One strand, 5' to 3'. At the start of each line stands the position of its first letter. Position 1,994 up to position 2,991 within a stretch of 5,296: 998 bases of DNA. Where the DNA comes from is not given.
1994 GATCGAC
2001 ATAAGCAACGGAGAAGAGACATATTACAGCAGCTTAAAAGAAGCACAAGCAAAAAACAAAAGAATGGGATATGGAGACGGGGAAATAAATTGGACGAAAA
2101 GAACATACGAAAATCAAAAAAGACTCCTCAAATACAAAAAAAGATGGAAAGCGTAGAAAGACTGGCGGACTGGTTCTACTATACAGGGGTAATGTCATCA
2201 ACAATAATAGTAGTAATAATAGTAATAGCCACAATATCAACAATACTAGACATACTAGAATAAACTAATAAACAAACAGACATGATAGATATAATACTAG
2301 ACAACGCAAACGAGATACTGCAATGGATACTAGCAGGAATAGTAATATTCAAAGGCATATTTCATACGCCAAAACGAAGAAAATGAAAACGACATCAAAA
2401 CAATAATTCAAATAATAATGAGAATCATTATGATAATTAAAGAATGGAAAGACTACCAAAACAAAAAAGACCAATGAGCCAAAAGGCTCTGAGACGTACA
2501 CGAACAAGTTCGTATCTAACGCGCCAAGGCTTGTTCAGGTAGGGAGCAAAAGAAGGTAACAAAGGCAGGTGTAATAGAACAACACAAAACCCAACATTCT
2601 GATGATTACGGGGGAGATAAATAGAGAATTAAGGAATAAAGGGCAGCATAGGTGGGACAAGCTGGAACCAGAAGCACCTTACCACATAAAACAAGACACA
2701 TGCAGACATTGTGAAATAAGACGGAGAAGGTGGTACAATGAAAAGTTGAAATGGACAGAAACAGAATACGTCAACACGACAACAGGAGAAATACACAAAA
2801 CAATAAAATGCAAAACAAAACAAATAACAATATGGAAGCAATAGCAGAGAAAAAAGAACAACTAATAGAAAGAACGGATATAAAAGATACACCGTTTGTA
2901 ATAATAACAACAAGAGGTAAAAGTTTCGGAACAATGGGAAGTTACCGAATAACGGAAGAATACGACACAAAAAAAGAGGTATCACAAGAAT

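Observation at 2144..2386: Two tandem mini-ORFs encoding hydrophobic peptides downstream of Rep - candidate lysis or membrane module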

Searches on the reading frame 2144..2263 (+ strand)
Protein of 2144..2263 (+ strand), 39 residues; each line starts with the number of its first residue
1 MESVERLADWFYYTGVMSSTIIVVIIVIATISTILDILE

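Call 26: find_encoding_contigs(protein=window:2144-2263:+, flank=6000, max_places=10)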
Protein window:2144-2263:+ (39 aa): 2 contigs read that carry it; 2 places shown.
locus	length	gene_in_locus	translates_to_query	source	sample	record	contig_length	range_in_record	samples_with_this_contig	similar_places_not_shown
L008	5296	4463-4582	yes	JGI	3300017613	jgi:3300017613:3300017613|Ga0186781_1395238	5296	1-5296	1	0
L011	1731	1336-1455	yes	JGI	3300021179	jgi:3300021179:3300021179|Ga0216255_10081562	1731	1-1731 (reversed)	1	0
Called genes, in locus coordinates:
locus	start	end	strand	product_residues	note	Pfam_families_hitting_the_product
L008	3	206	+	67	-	?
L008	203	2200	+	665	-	PF02305:Phage_F (weak)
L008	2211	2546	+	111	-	-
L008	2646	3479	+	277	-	-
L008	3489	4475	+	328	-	PF23343:REP_ORF2-G2P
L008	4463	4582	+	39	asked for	-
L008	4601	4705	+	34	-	-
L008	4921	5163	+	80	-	-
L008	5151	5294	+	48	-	?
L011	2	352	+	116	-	?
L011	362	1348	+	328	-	PF23343:REP_ORF2-G2P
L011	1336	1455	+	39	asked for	-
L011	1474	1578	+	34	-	-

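Call 35: search_protein_families(library=pfam, max_evalue=0.1, proteins=[window:2144-2260:+])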
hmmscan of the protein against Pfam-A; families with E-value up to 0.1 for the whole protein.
seq(39 aa): 1 family
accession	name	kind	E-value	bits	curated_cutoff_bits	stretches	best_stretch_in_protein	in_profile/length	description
PF24664.1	Monjiviricetes_fusion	-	0.026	12.9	27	1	3-37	536-570/653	Viral fusion glycoprotein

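Call 36: search_protein_families(library=phrogs, max_evalue=0.1, proteins=[window:2144-2260:+])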
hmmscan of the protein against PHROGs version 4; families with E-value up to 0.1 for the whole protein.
seq(39 aa): 1 family
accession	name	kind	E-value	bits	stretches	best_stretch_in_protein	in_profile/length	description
phrog_13748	-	unknown function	0.057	14.6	1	2-30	20-47/54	-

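Call 55: search_protein_families(library=ncbifam, max_evalue=1, proteins=[window:2144-2260:+])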
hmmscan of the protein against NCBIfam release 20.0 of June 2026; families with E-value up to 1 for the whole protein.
seq(39 aa): 1 family
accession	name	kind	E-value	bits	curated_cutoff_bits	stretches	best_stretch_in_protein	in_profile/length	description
NF051896.1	tapirin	equivalog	0.046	12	600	1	11-35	12-36/660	cellulose-binding protein tapirin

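Call 64: predict_structure(protein=window:2144-2260:+)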
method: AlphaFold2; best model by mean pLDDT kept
length: 39 residues; sequences in the alignment: 1
mean_pLDDT: 97.2   pTM: 0.58
mean pLDDT of the five models: 97.2, 96.5, 95.4, 95.3, 94.1
residues with pLDDT >= 90: 38; 70-90: 1; 50-70: 0; < 50: 0
segments of 3 or more residues with pLDDT < 50: none
pLDDT, mean of each block of 10 residues (from residue 1): 95 98 99 97
secondary structure, 60 per line:
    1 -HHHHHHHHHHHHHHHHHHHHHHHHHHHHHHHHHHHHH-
elements in order: H2-38

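Call 65: search_protein_representatives(protein=window:2144-2260:+)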
Query: 39 residues. Proteins with E-value up to 0.001 (for the whole library): 2; up to 1e-10: 1; up to 1e-30: 0. The best 2 are listed.
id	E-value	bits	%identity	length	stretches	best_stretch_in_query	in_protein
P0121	1.6e-15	69.9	100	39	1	1-39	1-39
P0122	5.8e-06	41.1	45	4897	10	3-27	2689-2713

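Call 72: search_dna_similar(query=window:2144-2260:+, collection=phages, mode=protein, max_evalue=10, max_rows=15)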
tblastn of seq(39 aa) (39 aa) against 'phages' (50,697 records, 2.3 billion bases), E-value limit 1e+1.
No match.

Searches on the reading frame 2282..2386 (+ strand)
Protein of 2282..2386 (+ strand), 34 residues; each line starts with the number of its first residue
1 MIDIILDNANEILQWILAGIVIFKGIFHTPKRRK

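Call 25: find_encoding_contigs(protein=window:2282-2386:+, flank=6000, max_places=10)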
Protein window:2282-2386:+ (34 aa): 6 contigs read that carry it; 6 places shown.
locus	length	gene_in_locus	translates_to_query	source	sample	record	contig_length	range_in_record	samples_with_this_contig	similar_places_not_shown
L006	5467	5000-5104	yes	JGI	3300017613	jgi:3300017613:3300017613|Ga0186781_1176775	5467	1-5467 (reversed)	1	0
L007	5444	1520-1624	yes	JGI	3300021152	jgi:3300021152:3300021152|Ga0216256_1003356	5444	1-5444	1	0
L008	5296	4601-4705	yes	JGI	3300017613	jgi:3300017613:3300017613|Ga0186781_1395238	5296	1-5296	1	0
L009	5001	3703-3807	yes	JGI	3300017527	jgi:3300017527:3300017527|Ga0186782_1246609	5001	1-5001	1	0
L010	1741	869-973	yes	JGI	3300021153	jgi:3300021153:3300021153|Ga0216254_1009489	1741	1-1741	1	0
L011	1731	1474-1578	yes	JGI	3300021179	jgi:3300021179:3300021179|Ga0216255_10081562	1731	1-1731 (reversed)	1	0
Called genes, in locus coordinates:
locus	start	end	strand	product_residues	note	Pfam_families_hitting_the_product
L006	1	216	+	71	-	?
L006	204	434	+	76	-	-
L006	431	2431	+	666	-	PF02305:Phage_F (weak)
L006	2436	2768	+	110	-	-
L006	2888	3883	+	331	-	-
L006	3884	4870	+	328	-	PF23343:REP_ORF2-G2P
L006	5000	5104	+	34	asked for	-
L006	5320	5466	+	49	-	?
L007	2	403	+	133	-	?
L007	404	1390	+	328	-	PF23343:REP_ORF2-G2P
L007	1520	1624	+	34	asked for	-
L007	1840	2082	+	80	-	-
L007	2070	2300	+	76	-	-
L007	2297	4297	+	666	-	PF02305:Phage_F (weak)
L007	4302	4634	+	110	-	-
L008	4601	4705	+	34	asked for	-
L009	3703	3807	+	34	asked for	-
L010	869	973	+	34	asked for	-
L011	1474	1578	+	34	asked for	-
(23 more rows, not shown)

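Call 35: search_protein_families(library=pfam, max_evalue=0.1, proteins=[window:2282-2383:+])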
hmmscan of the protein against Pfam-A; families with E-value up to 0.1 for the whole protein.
seq(34 aa): 0 families

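Call 36: search_protein_families(library=phrogs, max_evalue=0.1, proteins=[window:2282-2383:+])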
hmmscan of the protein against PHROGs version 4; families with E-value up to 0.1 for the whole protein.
seq(34 aa): 0 families

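Call 55: search_protein_families(library=ncbifam, max_evalue=1, proteins=[window:2282-2383:+])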
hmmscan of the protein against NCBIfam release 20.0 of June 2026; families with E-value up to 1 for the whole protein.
seq(34 aa): 1 family
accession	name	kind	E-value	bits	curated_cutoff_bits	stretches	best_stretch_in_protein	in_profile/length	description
NF040686.1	TcpD_dom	domain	0.011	15.6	24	1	10-32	3-25/63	TcpD family membrane protein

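Call 61: predict_structure(protein=window:2282-2383:+)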
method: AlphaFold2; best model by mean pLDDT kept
length: 34 residues; sequences in the alignment: 1
mean_pLDDT: 82.7   pTM: 0.39
mean pLDDT of the five models: 82.7, 82.7, 82.6, 80.2, 77.4
residues with pLDDT >= 90: 11; 70-90: 16; 50-70: 7; < 50: 0
segments of 3 or more residues with pLDDT < 50: none
pLDDT, mean of each block of 10 residues (from residue 1): 85 93 77 66
secondary structure, 60 per line:
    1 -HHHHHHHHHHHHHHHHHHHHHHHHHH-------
elements in order: H2-27

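Call 73: search_dna_similar(query=window:2282-2383:+, collection=phages, mode=protein, max_evalue=10, max_rows=15)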
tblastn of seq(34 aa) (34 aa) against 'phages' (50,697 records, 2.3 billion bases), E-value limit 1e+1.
Records with a match: 3; places in all: 3; records where one place covers at least 80% of the query: 1.
Best place of each record, by identity: <60% 3.
By first word of the organism name: Pseudoalteromonas 2; Salmonella 1.
By host as written in the record: Pseudoalteromonas sp. 2; Salmonella enterica CDC K-1891 1.
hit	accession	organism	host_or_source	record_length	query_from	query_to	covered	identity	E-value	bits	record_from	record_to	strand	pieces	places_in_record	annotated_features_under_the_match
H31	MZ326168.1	Salmonella phage NINP13076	Salmonella enterica CDC K-1891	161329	1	33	97%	45.7%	7e+0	28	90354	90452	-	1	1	DNA-directed DNA polymerase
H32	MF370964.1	Pseudoalteromonas phage J2-1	Pseudoalteromonas sp.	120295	6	32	79%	33.3%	4e+0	29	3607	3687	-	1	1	none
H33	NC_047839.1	Pseudoalteromonas phage J2-1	Pseudoalteromonas sp.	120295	6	32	79%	33.3%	4e+0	29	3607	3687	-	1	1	none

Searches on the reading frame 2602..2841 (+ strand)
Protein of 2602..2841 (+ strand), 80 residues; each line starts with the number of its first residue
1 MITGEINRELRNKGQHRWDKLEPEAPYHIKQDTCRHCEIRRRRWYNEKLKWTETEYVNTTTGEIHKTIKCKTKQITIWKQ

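Call 35: search_protein_families(library=pfam, max_evalue=0.1, proteins=[window:2602-2841:+])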
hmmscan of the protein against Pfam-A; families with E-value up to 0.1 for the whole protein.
window:2602-2841:+ (80 aa): 0 families

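Call 36: search_protein_families(library=phrogs, max_evalue=0.1, proteins=[window:2602-2841:+])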
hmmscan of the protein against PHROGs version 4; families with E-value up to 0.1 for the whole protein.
window:2602-2841:+ (80 aa): 1 family
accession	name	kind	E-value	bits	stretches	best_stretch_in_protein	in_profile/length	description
phrog_15500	-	unknown function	0.029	14.9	1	30-76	40-86/257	-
